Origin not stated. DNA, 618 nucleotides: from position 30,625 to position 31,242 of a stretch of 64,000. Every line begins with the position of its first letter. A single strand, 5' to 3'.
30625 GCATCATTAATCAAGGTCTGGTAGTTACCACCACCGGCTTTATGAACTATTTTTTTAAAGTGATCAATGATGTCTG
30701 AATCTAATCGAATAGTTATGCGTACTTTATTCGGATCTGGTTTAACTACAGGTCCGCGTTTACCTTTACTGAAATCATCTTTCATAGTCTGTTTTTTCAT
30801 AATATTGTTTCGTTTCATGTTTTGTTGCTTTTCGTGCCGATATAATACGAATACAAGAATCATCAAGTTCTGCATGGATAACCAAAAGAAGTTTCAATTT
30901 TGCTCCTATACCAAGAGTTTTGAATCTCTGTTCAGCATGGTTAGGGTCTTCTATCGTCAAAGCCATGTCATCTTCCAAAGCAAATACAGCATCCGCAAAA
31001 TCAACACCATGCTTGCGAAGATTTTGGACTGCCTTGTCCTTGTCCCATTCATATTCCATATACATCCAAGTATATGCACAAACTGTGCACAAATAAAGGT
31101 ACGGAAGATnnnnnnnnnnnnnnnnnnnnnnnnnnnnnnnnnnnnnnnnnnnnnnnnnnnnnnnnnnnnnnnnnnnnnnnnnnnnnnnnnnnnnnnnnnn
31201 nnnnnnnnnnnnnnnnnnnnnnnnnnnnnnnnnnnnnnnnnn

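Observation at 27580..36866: Two-partner secretion locus with a double-FecR protein and a BrnT/BrnA toxin-antitoxin pair nested between tpsB-fecR and tpsA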

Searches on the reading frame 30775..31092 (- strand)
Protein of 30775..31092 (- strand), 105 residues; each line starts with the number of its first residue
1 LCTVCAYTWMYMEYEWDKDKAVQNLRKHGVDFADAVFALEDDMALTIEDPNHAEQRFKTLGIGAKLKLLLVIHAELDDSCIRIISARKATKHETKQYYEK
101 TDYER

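Call 3: search_protein_families(library=pfam, proteins=[window:30775-31092:-], max_evalue=0.01)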
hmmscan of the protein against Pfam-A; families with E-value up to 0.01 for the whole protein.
window:30775-31092:- (105 aa): 1 family
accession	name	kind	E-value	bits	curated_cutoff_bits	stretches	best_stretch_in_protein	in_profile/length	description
PF04365.19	BrnT_toxin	-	3.1e-25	88.7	34.5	1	16-93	1-77/77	Ribonuclease toxin, BrnT, of type II toxin-antitoxin system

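Call 8: search_protein_families(library=ncbifam, proteins=[window:30775-31059:-], max_evalue=0.01)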
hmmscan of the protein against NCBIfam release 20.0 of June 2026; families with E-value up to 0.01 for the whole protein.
window:30775-31059:- (94 aa): 0 families

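Call 69: find_homologous_proteins(query=window:30778-31059:-, max_evalue=1e-10)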
Query window:30778-31059:- (94 aa): 2012 proteins with E <= 1e-10 among 2122 candidates; the best 120 are listed.
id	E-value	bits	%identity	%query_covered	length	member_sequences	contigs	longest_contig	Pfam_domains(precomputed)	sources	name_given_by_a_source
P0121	9.4e-56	203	100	100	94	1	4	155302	PF04365.20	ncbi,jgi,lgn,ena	-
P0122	2.5e-44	167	81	100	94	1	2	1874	PF04365.20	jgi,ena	-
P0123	6.6e-44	165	78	100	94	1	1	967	PF04365.20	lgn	-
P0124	6.2e-43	162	85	100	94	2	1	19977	PF04365.20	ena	-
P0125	7.8e-43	162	80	99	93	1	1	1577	PF04365.20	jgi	-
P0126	7.1e-42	159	82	100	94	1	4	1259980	PF04365.20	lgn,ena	-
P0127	1.3e-37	145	78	94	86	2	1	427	PF04365.20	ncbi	-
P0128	1.7e-34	135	70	99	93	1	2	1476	PF04365.20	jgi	-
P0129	1.8e-34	135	70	99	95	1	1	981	PF04365.20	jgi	-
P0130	4.5e-34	134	66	99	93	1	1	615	PF04365.20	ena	-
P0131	5.8e-34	134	67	99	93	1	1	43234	PF04365.20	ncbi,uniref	ncbi:hypothetical protein MNBD_GAMMA15-1175 [hydrothermal vent metagenome]|uniref:BrnT family toxin 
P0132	7.9e-34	133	66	99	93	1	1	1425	PF04365.20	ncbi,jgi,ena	-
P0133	1.1e-33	133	67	99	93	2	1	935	PF04365.20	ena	-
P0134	1.3e-33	132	70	99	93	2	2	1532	PF04365.20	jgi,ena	-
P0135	2.1e-33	132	68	99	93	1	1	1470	PF04365.20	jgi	jgi:uncharacterized protein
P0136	2.3e-33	132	67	99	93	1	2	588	PF04365.20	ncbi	-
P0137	2.5e-33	132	68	99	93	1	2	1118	PF04365.20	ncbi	-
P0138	2.6e-33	131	69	99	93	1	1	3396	PF04365.20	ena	-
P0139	2.9e-33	131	68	99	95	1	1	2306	PF04365.20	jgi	-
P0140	2.9e-33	131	70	99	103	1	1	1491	PF04365.20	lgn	-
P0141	4.2e-33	131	70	99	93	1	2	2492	PF04365.20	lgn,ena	-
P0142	5.1e-33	131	69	100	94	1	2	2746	PF04365.20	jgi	-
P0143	5.5e-33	130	67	99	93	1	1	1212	PF04365.20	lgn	-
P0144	6.1e-33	130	68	99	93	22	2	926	PF04365.20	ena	-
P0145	6.4e-33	130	68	99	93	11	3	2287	PF04365.20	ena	-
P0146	7.7e-33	130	65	99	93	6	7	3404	PF04365.20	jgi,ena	jgi:uncharacterized DUF497 family protein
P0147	9.6e-33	130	67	99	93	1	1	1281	PF04365.20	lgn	-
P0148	9.7e-33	130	68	99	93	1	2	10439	PF04365.20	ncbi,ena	-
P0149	1.1e-32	129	69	94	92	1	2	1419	PF04365.20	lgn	-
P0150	1.3e-32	129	68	99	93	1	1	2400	PF04365.20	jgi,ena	-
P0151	1.3e-32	129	67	99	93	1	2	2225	PF04365.20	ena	-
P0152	1.5e-32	129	67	99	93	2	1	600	PF04365.20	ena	-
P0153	1.5e-32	129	67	99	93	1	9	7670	PF04365.20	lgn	-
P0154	1.6e-32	129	71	93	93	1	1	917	PF04365.20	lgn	-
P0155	1.9e-32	129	67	99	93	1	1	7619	PF04365.20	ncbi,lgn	-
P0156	2.0e-32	129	67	98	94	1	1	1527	PF04365.20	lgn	-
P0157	2.2e-32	128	71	93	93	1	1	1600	PF04365.20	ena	-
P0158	2.6e-32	128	65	99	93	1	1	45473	PF04365.20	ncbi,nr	ncbi:MAG TPA: BrnT family toxin [Gammaproteobacteria bacterium]|nr:BrnT family toxin [Gammaproteobac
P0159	2.7e-32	128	65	99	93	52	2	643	PF04365.20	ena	-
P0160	3.4e-32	128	66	99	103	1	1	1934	PF04365.20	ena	-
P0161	3.6e-32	128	68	99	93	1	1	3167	PF04365.20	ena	-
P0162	3.7e-32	128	63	99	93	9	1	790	PF04365.20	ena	-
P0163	3.7e-32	128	67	98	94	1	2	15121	PF04365.20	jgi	-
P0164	5.5e-32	127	67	99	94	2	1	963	PF04365.20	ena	-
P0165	5.6e-32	127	67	96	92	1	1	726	PF04365.20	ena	-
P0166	5.7e-32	127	63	99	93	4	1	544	PF04365.20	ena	-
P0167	6.1e-32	127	65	99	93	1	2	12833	PF04365.20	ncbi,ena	-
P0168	6.7e-32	127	66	99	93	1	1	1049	PF04365.20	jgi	-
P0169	6.9e-32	127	63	99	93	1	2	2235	PF04365.20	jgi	-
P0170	7.2e-32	127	67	98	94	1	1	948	PF04365.20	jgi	jgi:uncharacterized DUF497 family protein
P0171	7.2e-32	127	68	99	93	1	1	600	PF04365.20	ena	-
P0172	7.4e-32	127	66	99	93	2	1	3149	PF04365.20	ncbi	-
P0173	8.8e-32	127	67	99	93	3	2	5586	PF04365.20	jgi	-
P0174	9.3e-32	126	62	99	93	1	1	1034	PF04365.20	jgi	-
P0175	9.9e-32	126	68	99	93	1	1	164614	PF04365.20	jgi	jgi:hypothetical protein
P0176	1.0e-31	126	69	94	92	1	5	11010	PF04365.20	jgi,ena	jgi:hypothetical protein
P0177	1.0e-31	126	66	99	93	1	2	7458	PF04365.20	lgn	-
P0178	1.2e-31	126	67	98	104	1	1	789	PF04365.20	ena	-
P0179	1.3e-31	126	66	99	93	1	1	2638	PF04365.20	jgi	-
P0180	1.4e-31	126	65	99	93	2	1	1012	PF04365.20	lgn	-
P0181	1.4e-31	126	66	99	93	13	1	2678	PF04365.20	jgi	jgi:uncharacterized DUF497 family protein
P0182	1.4e-31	126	67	97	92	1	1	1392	PF04365.20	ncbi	-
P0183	1.4e-31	126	67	99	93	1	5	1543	PF04365.20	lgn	-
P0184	1.5e-31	126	65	99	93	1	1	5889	PF04365.20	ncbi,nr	ncbi:MAG: BrnT family toxin [Xanthomonadaceae bacterium]|nr:BrnT family toxin [Xanthomonadaceae bact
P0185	1.5e-31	126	66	99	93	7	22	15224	PF04365.20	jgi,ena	jgi:uncharacterized DUF497 family protein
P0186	1.6e-31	126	68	94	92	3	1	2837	PF04365.20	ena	-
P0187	1.6e-31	126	63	99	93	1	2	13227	PF04365.20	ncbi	-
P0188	1.7e-31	126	67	99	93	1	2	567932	PF04365.20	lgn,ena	-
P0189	1.7e-31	126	68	97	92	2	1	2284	PF04365.20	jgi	jgi:uncharacterized DUF497 family protein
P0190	1.8e-31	126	67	99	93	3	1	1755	PF04365.20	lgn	-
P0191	1.9e-31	126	67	98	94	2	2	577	PF04365.20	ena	-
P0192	1.9e-31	125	67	99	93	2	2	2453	PF04365.20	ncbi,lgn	-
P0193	2.0e-31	125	70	93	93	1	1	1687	PF04365.20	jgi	-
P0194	2.1e-31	125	68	94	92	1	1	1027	PF04365.20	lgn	-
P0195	2.1e-31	125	65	99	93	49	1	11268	PF04365.20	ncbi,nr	ncbi:MAG: hypothetical protein DBP01_15360 [gamma proteobacterium symbiont of Ctena orbiculata]|nr:M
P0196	2.3e-31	125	66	99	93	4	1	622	PF04365.20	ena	-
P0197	2.4e-31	125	63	99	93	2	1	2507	PF04365.20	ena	-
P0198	2.5e-31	125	66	99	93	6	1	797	PF04365.20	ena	-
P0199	2.6e-31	125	68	90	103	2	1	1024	PF04365.20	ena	-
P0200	2.7e-31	125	66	98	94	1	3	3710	PF04365.20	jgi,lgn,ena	jgi:hypothetical protein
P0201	2.7e-31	125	70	93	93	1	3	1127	PF04365.20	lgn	-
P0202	2.7e-31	125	65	99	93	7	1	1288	PF04365.20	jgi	jgi:uncharacterized DUF497 family protein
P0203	3.0e-31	125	67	99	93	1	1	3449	PF04365.20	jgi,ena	-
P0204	3.0e-31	125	68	99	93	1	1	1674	PF04365.20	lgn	-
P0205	3.1e-31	125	69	99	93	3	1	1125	PF04365.20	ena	-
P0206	3.5e-31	125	70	93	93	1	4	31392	PF04365.20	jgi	jgi:uncharacterized DUF497 family protein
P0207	3.5e-31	125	67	99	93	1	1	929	PF04365.20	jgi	-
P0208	3.8e-31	125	66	99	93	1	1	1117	PF04365.20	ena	-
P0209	4.2e-31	124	66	99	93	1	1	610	PF04365.20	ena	-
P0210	4.4e-31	124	66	99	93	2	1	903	PF04365.20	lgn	-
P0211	4.7e-31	124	63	99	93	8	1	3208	PF04365.20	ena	-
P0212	4.8e-31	124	63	99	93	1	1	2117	PF04365.20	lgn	-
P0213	4.9e-31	124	67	97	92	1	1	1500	PF04365.20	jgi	jgi:uncharacterized DUF497 family protein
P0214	4.9e-31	124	66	99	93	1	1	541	PF04365.20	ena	-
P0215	5.0e-31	124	65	99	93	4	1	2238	PF04365.20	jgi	-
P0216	5.0e-31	124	67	99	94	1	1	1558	PF04365.20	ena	-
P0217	5.2e-31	124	62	99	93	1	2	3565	PF04365.20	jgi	-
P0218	5.3e-31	124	66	98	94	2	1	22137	PF04365.20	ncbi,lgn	-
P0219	5.4e-31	124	69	93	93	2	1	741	PF04365.20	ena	-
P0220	5.7e-31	124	67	99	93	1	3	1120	PF04365.20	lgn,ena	-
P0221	5.7e-31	124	69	94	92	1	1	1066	PF04365.20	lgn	-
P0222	5.7e-31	124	67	99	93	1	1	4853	PF04365.20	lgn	-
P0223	6.4e-31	124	66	99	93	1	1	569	PF04365.20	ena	-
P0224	7.0e-31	124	69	93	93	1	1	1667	PF04365.20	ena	-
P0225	7.0e-31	124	66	99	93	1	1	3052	PF04365.20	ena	-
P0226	7.1e-31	124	63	99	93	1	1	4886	PF04365.20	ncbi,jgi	-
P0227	7.1e-31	124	67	97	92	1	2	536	PF04365.20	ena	-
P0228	7.2e-31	124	65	99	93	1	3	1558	PF04365.20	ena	-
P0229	7.2e-31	124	65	99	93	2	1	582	PF04365.20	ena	-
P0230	7.5e-31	124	62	99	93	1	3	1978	PF04365.20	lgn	-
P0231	7.5e-31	124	66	98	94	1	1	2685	PF04365.20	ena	-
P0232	7.9e-31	124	66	99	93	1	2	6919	PF04365.20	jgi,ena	jgi:uncharacterized DUF497 family protein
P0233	8.3e-31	123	65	99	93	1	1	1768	PF04365.20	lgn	-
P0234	8.4e-31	123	66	99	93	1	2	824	PF04365.20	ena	-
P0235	8.5e-31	123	66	99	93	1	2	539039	PF04365.20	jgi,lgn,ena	-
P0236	8.8e-31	123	66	99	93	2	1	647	PF04365.20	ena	-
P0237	9.4e-31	123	67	94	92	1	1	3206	PF04365.20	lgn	-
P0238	9.6e-31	123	65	99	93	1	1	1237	PF04365.20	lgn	-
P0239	9.7e-31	123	65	99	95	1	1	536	PF04365.20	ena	-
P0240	9.8e-31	123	69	94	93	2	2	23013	PF04365.20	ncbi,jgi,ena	-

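Call 70: find_encoding_contigs(protein=P0121, flank=10000, max_places=4)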
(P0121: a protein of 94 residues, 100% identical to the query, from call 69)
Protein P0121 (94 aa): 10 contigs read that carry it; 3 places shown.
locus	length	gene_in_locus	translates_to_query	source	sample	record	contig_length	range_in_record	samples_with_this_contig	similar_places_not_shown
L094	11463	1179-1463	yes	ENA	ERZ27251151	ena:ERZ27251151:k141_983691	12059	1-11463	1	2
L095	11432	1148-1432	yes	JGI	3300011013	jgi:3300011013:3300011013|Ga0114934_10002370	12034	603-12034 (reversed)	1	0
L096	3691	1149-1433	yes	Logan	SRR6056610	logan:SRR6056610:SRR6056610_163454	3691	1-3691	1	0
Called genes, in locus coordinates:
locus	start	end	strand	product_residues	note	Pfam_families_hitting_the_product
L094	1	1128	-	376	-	?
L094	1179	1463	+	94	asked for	PF04365:BrnT_toxin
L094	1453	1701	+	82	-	PF14384:BrnA_antitoxin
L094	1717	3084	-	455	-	PF04773:FecR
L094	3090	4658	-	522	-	PF08479:POTRA_2, PF03865:ShlB, PF01103:Omp85 (weak)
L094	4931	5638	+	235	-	PF00072:Response_reg, PF00196:GerE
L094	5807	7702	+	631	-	PF02518:HATPase_c (weak)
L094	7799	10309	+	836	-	PF05226:CHASE2, PF00069:Pkinase, PF07714:PK_Tyr_Ser-Thr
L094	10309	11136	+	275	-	PF13672:PP2C_2, PF00481:PP2C (weak)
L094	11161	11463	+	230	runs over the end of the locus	PF16697:Yop-YscD_cpl, PF00498:FHA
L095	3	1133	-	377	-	?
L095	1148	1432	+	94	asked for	PF04365:BrnT_toxin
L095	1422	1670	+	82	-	PF14384:BrnA_antitoxin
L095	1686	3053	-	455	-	PF04773:FecR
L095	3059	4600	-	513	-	PF08479:POTRA_2, PF03865:ShlB, PF01103:Omp85 (weak)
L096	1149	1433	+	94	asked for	PF04365:BrnT_toxin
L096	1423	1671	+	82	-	PF14384:BrnA_antitoxin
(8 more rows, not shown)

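Call 71: find_encoding_contigs(protein=P0126, flank=10000, max_places=3)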
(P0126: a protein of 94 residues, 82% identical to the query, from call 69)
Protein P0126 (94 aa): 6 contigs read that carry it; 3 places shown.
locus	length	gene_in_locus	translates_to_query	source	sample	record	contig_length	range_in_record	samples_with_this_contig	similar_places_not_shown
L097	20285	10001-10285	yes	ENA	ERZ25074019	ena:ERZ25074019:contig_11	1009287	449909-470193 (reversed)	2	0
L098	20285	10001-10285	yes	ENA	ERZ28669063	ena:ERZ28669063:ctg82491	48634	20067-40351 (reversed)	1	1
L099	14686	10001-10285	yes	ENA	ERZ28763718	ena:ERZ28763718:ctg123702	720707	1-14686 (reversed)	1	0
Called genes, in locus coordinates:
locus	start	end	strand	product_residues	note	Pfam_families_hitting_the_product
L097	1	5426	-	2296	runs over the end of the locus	-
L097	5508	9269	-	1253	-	-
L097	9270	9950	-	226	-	PF05860:TPS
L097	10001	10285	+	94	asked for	PF04365:BrnT_toxin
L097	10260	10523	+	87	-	PF14384:BrnA_antitoxin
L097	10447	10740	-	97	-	-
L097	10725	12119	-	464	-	PF04773:FecR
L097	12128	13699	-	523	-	PF08479:POTRA_2, PF03865:ShlB, PF01103:Omp85 (weak)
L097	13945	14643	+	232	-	PF00072:Response_reg, PF00196:GerE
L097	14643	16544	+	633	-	PF02518:HATPase_c (faint)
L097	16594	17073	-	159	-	-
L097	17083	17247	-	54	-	-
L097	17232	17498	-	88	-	-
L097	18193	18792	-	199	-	PF00857:Isochorismatase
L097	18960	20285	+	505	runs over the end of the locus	PF05681:Fumerase, PF05683:Fumerase_C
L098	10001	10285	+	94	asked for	PF04365:BrnT_toxin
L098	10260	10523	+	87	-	PF14384:BrnA_antitoxin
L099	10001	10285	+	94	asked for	PF04365:BrnT_toxin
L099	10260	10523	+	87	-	PF14384:BrnA_antitoxin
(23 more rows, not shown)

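Call 72: find_encoding_contigs(protein=P0124, flank=10000, max_places=2)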
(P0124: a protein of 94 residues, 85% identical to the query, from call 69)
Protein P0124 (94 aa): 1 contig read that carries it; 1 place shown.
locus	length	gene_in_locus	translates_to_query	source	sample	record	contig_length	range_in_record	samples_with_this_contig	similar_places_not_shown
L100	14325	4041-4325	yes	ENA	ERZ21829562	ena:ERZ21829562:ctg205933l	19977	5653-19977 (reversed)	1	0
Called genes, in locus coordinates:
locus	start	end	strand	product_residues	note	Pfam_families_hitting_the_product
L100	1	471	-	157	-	?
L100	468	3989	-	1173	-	PF05860:TPS, PF25778:DUF7948, PF06739:SBBP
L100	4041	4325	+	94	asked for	PF04365:BrnT_toxin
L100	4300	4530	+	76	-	PF14384:BrnA_antitoxin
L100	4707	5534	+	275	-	PF01548:DEDD_Tnp_IS110, PF02371:Transposase_20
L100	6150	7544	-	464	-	PF04773:FecR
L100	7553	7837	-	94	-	-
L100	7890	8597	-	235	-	PF03865:ShlB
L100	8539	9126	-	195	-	PF08479:POTRA_2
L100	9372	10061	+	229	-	PF00072:Response_reg, PF00196:GerE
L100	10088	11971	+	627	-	-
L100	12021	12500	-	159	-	-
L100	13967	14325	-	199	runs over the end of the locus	PF00857:Isochorismatase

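Call 73: find_encoding_contigs(protein=P0122, flank=5000, max_places=2)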
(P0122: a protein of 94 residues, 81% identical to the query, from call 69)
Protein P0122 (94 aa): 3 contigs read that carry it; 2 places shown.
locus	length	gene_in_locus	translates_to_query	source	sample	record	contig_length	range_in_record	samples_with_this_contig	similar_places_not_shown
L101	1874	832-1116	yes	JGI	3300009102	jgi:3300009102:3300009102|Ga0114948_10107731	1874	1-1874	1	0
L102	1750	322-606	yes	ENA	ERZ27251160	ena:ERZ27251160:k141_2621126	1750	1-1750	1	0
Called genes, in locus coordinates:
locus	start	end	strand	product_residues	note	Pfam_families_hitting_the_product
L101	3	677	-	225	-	?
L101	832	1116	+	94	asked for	PF04365:BrnT_toxin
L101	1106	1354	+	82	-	PF14384:BrnA_antitoxin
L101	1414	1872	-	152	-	?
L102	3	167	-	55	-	?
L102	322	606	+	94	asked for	PF04365:BrnT_toxin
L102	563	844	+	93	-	PF14384:BrnA_antitoxin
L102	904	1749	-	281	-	?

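Call 74: find_encoding_contigs(protein=P0131, flank=8000, max_places=2)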
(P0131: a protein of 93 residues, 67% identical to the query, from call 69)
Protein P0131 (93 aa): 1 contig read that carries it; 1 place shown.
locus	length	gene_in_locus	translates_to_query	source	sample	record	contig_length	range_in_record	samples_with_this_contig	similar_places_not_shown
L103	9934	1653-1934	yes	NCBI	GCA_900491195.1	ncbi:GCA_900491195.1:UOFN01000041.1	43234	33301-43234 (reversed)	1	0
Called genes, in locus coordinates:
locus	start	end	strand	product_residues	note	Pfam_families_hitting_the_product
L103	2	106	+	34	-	?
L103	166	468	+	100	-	PF09720:Unstab_antitox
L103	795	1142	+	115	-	PF11225:DUF3024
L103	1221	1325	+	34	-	-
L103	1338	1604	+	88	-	-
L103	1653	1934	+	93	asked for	PF04365:BrnT_toxin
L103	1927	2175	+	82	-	PF14384:BrnA_antitoxin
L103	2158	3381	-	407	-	PF04413:Glycos_transf_N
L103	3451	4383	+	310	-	PF03279:Lip_A_acyltrans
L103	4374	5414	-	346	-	PF06258:Mito_fiss_Elm1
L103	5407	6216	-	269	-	PF01522:Polysacc_deac_1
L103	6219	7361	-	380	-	PF13439:Glyco_transf_4, PF13579:Glyco_trans_4_4, PF20706:GT4-conflict, PF00534:Glycos_transf_1, PF13692:Glyco_trans_1_4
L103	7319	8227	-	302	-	PF06258:Mito_fiss_Elm1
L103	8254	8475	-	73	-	PF10276:zf-CHCC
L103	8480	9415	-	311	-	PF01063:Aminotran_4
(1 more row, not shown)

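Call 78: find_encoding_contigs(protein=P0125, flank=3000, max_places=2)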
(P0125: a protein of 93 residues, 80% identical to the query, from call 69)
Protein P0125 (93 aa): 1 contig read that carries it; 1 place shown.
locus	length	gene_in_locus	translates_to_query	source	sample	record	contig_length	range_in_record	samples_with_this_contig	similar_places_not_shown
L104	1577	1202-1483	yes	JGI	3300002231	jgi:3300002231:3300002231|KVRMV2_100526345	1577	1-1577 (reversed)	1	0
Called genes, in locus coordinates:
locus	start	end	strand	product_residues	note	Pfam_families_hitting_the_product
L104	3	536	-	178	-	?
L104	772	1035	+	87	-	-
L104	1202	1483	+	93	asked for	PF04365:BrnT_toxin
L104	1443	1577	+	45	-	?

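Call 79: find_encoding_contigs(protein=P0123, flank=3000, max_places=2)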
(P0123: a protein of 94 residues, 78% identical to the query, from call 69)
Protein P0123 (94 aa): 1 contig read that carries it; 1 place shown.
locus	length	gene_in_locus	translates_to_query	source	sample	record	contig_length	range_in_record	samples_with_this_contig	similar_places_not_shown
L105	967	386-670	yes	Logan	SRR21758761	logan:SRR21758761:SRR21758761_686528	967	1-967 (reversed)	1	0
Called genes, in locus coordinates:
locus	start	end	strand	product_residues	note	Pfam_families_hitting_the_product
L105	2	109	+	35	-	?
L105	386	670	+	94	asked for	PF04365:BrnT_toxin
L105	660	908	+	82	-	PF14384:BrnA_antitoxin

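Call 80: find_encoding_contigs(protein=P0128, flank=3000, max_places=2)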
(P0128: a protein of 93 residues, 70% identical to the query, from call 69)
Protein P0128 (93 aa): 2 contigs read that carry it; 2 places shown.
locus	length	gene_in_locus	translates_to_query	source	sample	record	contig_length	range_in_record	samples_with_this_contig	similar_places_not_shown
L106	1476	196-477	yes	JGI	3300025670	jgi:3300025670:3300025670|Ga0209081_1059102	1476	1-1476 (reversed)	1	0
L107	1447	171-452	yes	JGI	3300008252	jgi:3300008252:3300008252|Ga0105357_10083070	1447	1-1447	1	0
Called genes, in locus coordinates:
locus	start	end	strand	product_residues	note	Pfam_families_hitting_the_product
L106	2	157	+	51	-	?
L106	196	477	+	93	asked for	PF04365:BrnT_toxin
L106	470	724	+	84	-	PF14384:BrnA_antitoxin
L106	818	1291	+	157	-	PF14316:DUF4381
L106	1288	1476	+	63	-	?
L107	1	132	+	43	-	PF00588:SpoU_methylase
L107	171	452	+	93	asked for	PF04365:BrnT_toxin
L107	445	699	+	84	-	PF14384:BrnA_antitoxin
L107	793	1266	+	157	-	PF14316:DUF4381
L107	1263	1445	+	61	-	?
